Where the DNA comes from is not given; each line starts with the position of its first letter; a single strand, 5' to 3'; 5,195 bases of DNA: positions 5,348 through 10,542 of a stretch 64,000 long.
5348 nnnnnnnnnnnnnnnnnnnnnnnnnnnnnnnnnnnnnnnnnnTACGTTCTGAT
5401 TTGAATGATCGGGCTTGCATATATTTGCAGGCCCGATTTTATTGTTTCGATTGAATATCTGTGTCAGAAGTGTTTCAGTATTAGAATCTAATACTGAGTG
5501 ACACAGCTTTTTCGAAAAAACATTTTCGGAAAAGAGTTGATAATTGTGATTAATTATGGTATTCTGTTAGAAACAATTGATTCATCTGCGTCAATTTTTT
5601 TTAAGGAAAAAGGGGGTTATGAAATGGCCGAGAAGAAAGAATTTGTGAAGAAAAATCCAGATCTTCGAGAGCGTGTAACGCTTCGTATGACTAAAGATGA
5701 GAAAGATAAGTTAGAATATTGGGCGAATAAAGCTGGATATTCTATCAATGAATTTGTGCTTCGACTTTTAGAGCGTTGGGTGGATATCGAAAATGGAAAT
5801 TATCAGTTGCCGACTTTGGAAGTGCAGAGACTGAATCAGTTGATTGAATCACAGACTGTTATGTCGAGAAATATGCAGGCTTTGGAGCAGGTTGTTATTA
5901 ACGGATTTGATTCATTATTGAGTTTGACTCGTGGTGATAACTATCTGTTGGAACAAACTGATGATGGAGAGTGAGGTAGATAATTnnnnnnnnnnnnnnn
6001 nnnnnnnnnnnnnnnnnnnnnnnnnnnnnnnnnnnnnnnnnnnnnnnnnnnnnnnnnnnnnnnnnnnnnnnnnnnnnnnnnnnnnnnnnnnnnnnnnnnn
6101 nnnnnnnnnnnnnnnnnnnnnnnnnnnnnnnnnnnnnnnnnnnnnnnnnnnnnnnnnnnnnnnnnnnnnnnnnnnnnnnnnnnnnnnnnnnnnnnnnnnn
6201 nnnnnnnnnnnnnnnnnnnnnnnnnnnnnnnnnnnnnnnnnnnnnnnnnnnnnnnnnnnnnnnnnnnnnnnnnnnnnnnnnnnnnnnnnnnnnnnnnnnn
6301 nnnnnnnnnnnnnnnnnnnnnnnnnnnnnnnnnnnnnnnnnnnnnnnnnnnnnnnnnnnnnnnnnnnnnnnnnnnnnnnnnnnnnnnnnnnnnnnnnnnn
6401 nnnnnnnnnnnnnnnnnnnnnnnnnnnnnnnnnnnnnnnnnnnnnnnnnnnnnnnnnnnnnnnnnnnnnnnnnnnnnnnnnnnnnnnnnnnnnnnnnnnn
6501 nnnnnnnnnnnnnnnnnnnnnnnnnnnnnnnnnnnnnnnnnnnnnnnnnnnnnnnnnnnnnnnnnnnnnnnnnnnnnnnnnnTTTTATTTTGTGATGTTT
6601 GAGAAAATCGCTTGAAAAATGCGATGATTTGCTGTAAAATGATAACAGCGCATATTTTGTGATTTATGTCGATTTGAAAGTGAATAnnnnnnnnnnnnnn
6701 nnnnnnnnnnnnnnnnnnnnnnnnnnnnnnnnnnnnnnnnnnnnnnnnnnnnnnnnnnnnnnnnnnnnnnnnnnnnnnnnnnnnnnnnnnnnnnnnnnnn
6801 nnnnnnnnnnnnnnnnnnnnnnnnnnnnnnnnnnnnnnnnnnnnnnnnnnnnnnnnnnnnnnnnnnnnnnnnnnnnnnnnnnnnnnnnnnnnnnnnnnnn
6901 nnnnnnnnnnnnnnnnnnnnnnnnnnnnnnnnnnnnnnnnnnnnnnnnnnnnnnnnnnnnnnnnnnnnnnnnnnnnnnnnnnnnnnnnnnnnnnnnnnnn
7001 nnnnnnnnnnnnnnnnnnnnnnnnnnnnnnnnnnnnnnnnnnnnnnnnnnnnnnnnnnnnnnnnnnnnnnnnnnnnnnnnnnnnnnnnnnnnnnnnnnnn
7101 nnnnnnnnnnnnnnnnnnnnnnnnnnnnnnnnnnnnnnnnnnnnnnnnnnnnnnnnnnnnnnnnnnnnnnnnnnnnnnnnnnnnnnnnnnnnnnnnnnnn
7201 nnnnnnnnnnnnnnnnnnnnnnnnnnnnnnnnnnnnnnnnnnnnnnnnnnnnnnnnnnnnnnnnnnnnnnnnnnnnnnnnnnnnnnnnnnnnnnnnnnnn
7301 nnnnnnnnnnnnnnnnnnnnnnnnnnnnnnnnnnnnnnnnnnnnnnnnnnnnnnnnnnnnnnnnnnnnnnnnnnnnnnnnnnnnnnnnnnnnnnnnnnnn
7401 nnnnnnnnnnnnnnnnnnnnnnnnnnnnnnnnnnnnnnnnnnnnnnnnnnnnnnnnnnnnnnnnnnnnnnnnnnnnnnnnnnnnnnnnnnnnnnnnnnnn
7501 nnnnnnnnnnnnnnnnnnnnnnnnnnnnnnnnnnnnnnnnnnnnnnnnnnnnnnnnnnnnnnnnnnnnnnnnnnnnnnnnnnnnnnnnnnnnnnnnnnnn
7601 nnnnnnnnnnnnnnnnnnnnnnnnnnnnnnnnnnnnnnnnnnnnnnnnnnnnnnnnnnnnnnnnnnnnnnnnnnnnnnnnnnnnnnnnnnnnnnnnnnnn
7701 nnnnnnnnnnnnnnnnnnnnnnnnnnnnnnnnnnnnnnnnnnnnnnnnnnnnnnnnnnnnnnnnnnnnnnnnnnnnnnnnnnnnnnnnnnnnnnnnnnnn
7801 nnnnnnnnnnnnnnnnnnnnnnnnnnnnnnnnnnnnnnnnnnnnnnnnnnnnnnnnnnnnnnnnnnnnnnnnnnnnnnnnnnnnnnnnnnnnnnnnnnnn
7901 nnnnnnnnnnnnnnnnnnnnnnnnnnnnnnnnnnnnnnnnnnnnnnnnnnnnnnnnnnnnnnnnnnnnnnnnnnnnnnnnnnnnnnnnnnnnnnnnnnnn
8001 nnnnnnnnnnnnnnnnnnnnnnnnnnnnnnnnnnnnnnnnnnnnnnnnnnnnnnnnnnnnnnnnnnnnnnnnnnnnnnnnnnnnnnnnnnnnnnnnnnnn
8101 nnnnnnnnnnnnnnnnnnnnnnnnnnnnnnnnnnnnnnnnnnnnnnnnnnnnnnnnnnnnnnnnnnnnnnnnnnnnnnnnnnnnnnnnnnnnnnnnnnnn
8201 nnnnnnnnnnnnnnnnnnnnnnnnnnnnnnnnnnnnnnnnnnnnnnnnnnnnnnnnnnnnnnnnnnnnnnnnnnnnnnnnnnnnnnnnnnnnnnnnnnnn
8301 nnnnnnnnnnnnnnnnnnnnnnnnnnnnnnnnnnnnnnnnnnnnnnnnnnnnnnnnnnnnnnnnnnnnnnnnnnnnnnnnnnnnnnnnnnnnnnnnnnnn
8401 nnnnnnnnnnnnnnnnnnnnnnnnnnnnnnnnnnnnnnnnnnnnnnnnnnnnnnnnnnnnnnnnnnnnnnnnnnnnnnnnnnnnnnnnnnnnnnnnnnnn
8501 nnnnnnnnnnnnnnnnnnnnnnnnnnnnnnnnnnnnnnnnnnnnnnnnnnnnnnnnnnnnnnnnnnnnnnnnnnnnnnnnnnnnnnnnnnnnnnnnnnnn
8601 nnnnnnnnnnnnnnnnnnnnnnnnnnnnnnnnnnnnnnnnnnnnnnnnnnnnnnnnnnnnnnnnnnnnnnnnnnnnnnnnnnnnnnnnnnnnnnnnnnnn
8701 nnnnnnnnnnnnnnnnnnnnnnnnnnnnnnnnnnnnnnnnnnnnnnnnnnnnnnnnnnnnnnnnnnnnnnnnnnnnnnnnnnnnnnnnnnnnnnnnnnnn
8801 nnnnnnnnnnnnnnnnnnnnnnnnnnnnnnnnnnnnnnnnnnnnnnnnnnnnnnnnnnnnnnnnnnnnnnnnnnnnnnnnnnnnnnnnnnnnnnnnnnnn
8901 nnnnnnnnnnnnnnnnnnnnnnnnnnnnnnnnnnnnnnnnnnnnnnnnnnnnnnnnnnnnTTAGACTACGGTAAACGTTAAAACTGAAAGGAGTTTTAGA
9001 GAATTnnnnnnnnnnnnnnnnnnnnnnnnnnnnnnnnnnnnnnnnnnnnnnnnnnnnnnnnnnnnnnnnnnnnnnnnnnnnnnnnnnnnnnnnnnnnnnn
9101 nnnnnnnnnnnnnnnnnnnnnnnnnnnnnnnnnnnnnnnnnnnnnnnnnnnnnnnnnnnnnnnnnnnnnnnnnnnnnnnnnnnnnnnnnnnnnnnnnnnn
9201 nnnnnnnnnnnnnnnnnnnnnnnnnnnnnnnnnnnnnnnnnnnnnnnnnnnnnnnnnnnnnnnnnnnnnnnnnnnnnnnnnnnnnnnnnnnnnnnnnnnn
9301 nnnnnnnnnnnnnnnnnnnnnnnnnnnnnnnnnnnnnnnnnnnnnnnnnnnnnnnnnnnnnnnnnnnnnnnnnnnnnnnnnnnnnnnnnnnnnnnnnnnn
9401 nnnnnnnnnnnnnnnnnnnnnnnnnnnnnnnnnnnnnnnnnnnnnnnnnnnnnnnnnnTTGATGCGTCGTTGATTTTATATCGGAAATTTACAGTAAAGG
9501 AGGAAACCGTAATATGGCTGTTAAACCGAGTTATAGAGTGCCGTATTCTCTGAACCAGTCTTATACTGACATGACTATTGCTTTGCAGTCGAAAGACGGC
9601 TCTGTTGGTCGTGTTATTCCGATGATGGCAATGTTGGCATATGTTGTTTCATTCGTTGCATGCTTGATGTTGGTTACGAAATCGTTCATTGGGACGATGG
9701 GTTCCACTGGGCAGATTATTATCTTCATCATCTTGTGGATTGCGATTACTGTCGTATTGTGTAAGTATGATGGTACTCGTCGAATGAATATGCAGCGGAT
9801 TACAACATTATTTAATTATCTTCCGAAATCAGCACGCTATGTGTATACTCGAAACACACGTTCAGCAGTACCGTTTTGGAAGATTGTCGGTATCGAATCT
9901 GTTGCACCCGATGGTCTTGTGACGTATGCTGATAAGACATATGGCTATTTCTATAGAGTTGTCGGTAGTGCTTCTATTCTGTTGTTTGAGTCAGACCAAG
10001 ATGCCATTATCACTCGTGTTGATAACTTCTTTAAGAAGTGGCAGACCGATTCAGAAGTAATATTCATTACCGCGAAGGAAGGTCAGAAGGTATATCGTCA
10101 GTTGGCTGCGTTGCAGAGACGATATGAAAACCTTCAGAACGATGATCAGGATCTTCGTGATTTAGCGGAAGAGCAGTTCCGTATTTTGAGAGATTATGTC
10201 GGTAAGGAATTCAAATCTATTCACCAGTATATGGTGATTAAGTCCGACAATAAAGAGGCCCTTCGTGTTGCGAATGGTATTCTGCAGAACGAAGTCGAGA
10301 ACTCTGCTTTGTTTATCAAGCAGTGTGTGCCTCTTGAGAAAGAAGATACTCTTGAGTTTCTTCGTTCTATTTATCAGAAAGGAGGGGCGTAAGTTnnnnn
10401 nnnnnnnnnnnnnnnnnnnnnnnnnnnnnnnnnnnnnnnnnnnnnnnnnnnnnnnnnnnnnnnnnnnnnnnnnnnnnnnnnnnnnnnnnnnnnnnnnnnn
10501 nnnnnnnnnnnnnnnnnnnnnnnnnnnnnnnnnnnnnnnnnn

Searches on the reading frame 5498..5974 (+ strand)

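Call 7: search_protein_families(library=pfam, proteins=[window:5498-5974:+], max_evalue=0.01)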
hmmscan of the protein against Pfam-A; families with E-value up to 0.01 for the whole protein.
window:5498-5974:+ (158 aa): 2 families
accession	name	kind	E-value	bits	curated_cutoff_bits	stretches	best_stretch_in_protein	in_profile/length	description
PF21983.2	NikA-like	-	3.1e-05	24.5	27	1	58-90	5-37/72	Mobilization protein NikA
PF20548.3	DUF6762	-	0.0053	17.3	27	1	24-131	8-111/132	Family of unknown function (DUF6762)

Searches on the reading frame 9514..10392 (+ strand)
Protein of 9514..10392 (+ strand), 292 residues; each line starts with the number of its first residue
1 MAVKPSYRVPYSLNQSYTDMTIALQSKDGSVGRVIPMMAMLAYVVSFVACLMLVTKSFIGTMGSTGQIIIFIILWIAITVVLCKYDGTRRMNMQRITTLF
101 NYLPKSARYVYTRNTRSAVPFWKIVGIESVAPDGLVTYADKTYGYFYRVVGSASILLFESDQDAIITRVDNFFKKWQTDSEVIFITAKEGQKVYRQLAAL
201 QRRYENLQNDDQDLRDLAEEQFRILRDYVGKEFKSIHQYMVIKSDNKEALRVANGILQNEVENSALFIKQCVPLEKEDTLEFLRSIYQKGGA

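Call 5: search_protein_families(library=pfam, proteins=[window:9514-10392:+], max_evalue=0.01)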
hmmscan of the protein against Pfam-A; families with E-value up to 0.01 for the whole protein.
window:9514-10392:+ (292 aa): 0 families

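Call 14: search_protein_families(library=ncbifam, proteins=[window:9514-10392:+], max_evalue=0.01)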
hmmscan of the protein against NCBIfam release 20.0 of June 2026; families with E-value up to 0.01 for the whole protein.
window:9514-10392:+ (292 aa): 1 family
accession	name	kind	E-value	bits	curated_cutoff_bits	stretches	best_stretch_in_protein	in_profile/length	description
NF045975.1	VirB4_plasma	equivalog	1.7e-09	36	590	1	39-289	25-277/894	Mbov_0397 family ICE element conjugal transfer ATPase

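Call 46: search_solved_structures(query=window:9514-10392:+, max_evalue=1)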
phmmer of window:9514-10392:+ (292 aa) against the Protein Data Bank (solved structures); distinct sequences matched with E-value up to 1: 2.
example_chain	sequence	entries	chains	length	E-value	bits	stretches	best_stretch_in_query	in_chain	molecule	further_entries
3tej_A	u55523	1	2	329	0.58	12.6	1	64-136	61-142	Enterobactin synthase component F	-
2roq_A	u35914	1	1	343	0.61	12.5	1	63-136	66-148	Enterobactin synthetase component F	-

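Call 72: search_protein_families(library=phrogs, proteins=[window:9514-10392:+], max_evalue=0.01)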
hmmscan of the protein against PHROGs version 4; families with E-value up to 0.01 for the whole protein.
window:9514-10392:+ (292 aa): 0 families
